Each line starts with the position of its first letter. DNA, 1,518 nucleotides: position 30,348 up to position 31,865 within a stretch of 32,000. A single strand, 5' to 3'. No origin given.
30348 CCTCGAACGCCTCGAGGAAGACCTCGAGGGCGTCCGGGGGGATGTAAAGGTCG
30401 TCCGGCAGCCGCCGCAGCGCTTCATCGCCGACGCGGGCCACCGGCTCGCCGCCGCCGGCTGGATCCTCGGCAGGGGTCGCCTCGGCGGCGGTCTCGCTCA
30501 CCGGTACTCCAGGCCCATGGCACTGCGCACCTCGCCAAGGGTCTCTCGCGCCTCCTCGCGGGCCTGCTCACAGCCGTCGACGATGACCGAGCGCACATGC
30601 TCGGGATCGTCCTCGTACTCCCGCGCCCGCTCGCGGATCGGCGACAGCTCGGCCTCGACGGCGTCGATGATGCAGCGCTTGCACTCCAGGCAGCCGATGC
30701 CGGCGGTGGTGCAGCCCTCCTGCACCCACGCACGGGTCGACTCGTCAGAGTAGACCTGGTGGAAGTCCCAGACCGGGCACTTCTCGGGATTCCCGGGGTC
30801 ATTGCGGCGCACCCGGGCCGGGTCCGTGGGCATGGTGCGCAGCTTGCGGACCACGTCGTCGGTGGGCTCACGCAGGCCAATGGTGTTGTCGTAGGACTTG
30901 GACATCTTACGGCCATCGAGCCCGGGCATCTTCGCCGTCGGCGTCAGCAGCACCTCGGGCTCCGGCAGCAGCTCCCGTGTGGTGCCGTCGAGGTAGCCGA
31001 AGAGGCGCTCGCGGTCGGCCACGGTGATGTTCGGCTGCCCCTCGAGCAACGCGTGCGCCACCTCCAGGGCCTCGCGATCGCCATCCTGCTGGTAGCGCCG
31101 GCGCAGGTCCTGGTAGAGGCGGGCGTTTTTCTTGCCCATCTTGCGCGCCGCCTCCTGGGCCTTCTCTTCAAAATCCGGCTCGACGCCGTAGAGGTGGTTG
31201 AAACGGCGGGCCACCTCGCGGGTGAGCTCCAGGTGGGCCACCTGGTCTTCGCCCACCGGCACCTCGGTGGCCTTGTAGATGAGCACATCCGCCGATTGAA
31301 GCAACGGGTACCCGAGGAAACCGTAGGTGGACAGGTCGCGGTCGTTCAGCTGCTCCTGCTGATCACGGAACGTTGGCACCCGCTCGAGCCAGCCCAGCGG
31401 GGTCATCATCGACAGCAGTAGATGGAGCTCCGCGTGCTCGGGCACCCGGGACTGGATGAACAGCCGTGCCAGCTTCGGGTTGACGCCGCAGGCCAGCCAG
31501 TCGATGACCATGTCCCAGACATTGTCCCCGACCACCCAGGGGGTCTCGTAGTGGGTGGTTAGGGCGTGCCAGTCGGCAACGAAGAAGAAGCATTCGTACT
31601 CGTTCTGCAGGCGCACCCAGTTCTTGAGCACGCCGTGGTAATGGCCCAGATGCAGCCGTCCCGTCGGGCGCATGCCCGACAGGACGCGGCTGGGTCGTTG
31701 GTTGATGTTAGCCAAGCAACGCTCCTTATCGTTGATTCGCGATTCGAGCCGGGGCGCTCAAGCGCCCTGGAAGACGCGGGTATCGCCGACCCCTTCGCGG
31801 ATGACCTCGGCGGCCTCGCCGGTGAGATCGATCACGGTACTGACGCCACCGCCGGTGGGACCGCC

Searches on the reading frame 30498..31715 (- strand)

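Call 81: search_protein_families(library=pfam, proteins=[window:30498-31715:-], max_evalue=0.00001)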
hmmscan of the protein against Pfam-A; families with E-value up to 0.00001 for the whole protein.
window:30498-31715:- (405 aa): 1 family
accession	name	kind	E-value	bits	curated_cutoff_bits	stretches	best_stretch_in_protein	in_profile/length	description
PF00579.31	tRNA-synt_1b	-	2e-60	205.1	21.1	2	6-176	3-183/292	tRNA synthetases class I (W and Y)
